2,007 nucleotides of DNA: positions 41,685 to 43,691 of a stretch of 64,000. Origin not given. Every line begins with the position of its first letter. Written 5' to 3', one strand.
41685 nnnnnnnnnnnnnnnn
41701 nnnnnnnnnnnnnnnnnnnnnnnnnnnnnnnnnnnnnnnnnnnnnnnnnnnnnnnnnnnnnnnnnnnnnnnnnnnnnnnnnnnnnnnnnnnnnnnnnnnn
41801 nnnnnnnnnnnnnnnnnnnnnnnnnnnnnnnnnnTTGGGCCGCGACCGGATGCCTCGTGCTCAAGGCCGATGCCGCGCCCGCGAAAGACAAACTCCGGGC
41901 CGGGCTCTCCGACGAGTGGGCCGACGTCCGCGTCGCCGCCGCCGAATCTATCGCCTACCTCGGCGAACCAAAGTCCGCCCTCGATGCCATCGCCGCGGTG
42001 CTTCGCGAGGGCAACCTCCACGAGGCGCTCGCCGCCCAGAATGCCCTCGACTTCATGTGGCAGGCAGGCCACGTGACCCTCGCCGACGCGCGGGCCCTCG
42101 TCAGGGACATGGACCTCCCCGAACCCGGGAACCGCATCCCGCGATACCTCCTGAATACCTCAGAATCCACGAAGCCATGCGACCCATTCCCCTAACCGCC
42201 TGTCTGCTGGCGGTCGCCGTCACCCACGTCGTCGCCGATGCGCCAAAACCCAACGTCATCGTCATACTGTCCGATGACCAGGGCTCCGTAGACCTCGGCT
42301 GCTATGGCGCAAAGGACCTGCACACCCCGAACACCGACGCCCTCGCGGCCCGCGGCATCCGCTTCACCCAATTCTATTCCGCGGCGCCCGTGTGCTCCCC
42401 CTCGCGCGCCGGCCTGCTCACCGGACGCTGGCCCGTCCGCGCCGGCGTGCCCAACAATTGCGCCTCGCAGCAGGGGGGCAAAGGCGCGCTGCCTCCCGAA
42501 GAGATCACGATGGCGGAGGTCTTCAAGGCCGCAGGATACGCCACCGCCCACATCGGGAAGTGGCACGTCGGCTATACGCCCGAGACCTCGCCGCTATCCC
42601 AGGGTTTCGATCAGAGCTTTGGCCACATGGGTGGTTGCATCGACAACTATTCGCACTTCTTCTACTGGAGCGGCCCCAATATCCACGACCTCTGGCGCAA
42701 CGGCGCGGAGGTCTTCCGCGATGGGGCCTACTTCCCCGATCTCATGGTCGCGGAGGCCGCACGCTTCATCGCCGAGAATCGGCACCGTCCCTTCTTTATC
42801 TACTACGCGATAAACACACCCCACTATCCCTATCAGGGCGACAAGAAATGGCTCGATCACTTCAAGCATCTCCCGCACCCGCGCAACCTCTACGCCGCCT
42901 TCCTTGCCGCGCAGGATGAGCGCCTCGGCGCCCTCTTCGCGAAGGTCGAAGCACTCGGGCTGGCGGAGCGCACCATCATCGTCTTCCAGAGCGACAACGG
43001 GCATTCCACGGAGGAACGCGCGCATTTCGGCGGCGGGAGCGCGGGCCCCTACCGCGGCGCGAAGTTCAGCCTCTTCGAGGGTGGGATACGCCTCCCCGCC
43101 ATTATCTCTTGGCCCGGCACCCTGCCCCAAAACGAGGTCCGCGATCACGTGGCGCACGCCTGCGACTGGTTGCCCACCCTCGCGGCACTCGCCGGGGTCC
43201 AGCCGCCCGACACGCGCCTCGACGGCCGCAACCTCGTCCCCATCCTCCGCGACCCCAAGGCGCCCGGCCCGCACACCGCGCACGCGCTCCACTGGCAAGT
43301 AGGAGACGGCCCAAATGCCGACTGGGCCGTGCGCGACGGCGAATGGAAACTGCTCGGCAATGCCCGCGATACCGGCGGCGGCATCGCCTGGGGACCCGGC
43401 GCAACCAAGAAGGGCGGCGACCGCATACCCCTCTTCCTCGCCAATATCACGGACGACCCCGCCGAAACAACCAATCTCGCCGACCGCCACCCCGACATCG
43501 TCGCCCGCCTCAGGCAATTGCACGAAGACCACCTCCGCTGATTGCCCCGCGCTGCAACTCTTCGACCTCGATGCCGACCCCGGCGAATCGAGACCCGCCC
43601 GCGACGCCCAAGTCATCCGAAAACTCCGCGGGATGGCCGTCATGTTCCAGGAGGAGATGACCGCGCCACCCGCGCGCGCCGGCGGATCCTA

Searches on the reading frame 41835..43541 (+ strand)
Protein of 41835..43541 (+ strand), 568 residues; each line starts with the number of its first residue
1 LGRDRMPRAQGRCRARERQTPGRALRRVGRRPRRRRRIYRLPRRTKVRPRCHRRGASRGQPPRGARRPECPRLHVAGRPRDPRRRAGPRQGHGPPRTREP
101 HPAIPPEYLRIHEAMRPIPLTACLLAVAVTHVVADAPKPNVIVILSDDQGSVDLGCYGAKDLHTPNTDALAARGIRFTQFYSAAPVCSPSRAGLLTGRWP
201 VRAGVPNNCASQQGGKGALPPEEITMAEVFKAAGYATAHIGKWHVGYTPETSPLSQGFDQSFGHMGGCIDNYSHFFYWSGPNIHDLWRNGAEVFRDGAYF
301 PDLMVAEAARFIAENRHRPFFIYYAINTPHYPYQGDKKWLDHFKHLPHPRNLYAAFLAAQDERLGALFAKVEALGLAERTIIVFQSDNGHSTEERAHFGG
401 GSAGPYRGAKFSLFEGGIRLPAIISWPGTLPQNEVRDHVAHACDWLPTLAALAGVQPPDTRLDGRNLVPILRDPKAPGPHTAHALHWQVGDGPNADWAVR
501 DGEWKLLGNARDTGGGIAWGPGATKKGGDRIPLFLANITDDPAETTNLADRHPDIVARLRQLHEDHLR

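Call 45: search_protein_families(library=pfam, proteins=[window:41835-43541:+], max_evalue=0.001)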
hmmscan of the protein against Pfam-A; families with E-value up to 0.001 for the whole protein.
window:41835-43541:+ (568 aa): 3 families
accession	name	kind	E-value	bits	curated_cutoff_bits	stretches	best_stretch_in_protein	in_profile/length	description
PF00884.28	Sulfatase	-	1.7e-60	205.3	25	1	139-455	1-301/301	Sulfatase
PF16347.10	SGSH_C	-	7.3e-07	29.9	29.3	1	413-506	11-106/154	N-sulphoglucosamine sulphohydrolase, C-terminal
PF01663.27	Phosphodiest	-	0.00018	21.7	23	0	161-208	18-65/342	Type I phosphodiesterase / nucleotide pyrophosphatase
